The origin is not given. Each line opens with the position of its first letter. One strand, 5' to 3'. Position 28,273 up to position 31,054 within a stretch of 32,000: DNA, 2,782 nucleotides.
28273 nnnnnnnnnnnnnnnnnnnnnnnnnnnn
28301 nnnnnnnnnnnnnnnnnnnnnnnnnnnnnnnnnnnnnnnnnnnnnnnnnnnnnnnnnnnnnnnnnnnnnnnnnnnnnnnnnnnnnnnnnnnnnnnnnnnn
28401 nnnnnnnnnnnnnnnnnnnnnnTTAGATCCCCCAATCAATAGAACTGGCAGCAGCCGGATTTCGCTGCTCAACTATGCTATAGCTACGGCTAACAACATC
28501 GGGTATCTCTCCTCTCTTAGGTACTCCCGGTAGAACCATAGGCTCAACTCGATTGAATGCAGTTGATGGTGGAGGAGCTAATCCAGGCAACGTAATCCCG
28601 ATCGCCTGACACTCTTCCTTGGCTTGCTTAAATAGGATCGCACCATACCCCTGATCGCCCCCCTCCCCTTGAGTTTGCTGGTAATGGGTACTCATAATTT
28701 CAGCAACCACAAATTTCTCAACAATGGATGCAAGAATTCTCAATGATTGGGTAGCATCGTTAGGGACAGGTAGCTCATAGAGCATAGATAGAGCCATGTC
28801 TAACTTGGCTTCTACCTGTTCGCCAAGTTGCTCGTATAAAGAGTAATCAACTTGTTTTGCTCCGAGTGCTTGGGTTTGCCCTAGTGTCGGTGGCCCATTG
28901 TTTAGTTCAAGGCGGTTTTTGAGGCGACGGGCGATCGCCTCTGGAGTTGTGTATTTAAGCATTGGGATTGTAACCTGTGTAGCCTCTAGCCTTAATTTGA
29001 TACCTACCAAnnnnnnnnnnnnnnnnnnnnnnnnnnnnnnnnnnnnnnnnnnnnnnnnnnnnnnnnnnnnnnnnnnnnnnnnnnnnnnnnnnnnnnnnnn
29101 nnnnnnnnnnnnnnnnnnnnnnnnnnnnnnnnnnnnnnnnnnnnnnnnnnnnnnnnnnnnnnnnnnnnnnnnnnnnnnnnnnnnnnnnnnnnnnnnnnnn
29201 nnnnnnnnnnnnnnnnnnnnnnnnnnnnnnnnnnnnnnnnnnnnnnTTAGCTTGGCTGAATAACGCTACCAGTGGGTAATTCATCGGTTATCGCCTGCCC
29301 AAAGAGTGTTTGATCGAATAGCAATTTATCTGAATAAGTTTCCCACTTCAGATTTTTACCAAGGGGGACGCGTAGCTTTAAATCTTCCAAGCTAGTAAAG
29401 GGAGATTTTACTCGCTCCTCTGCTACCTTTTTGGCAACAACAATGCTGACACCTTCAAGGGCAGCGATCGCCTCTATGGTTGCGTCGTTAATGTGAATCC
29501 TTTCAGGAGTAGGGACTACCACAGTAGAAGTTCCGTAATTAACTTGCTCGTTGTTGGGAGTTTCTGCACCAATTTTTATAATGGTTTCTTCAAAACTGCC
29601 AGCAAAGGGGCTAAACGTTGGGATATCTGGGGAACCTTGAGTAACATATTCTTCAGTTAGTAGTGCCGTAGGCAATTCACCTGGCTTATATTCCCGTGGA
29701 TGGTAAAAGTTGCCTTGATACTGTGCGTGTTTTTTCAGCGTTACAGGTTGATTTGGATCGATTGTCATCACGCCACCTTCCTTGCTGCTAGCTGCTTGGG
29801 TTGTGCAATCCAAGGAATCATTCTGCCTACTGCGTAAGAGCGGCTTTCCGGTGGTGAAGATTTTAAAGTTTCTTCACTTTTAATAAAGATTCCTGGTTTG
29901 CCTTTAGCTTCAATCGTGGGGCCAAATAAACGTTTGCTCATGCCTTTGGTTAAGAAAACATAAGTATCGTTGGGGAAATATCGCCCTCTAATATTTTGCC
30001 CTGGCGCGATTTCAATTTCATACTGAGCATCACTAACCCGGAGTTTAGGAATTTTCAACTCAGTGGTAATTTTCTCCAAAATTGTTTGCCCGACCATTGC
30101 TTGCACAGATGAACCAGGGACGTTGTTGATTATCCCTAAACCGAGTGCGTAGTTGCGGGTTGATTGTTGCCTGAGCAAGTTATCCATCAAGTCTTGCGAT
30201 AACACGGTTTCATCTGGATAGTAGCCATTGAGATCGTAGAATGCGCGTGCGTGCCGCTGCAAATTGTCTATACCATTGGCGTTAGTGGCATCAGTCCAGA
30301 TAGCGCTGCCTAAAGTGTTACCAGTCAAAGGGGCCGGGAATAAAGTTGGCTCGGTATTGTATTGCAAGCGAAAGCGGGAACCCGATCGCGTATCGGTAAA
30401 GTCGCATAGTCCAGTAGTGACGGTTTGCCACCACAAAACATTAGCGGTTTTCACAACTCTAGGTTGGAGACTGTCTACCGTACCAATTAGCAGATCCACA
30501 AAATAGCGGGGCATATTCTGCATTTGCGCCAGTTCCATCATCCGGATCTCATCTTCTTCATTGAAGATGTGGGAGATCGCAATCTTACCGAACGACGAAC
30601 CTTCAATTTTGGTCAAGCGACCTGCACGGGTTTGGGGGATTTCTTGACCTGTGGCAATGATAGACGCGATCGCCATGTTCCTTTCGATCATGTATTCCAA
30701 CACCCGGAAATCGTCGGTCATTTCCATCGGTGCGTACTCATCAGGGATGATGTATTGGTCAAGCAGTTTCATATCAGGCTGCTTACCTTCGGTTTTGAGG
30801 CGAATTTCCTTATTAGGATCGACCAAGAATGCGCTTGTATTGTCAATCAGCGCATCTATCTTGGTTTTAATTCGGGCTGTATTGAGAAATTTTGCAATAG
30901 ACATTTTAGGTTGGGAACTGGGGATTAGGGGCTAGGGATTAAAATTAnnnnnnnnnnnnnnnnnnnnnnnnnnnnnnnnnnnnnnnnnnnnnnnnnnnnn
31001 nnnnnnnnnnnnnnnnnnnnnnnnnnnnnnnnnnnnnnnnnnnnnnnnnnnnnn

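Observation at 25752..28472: ~900-aa neck-region protein combining a thrice-repeated Cys module with a ParB/Srx-type domain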

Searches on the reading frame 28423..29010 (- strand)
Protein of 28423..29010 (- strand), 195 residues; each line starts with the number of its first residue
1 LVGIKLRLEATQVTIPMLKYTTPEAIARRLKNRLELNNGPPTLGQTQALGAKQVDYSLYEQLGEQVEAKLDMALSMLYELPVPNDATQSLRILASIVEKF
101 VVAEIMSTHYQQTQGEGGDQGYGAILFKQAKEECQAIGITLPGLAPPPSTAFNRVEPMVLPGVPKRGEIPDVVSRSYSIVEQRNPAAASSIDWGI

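Call 7: search_protein_families(library=phrogs, proteins=[window:28423-29010:-], max_evalue=0.01)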
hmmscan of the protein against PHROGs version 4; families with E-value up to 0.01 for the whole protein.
window:28423-29010:- (195 aa): 0 families

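Call 36: search_protein_families(library=pfam, proteins=[window:28423-29010:-], max_evalue=0.01)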
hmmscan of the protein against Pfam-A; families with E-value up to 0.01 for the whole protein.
window:28423-29010:- (195 aa): 0 families

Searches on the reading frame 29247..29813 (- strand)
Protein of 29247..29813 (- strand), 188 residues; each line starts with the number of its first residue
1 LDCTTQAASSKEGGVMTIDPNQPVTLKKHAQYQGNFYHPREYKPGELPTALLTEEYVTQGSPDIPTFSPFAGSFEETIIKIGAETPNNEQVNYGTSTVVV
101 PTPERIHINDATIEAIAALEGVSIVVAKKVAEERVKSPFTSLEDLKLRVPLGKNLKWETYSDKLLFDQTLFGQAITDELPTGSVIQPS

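Call 7: search_protein_families(library=phrogs, proteins=[window:29247-29813:-], max_evalue=0.01)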
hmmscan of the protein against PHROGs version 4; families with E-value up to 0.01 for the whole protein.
window:29247-29813:- (188 aa): 0 families

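Call 36: search_protein_families(library=pfam, proteins=[window:29247-29813:-], max_evalue=0.01)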
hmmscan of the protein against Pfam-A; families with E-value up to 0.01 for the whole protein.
window:29247-29813:- (188 aa): 2 families
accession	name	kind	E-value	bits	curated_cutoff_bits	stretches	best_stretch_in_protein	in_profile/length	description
PF12836.13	HHH_3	-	3.6e-06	27.4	27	1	105-147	5-48/65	Helix-hairpin-helix motif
PF14579.12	HHH_6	-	0.0055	17.3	25.6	1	115-150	26-62/90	Helix-hairpin-helix motif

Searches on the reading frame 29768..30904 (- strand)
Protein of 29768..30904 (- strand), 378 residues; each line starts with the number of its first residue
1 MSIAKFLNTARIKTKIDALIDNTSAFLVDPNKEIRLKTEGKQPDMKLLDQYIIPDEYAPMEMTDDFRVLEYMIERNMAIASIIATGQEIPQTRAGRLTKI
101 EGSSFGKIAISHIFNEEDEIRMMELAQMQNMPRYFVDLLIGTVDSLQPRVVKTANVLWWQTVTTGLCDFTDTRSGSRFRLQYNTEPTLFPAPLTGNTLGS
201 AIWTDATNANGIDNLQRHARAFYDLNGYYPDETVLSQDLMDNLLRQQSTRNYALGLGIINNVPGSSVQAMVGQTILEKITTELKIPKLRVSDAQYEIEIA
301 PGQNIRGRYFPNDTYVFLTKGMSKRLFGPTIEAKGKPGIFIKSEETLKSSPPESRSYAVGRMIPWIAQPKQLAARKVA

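Call 7: search_protein_families(library=phrogs, proteins=[window:29768-30904:-], max_evalue=0.01)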
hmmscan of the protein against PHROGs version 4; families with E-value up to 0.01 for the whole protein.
window:29768-30904:- (378 aa): 1 family
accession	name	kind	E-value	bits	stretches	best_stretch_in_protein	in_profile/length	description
phrog_29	-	head and packaging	1e-12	48.9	1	75-346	71-329/439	major head protein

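Call 36: search_protein_families(library=pfam, proteins=[window:29768-30904:-], max_evalue=0.01)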
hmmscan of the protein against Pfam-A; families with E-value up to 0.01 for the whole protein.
window:29768-30904:- (378 aa): 0 families
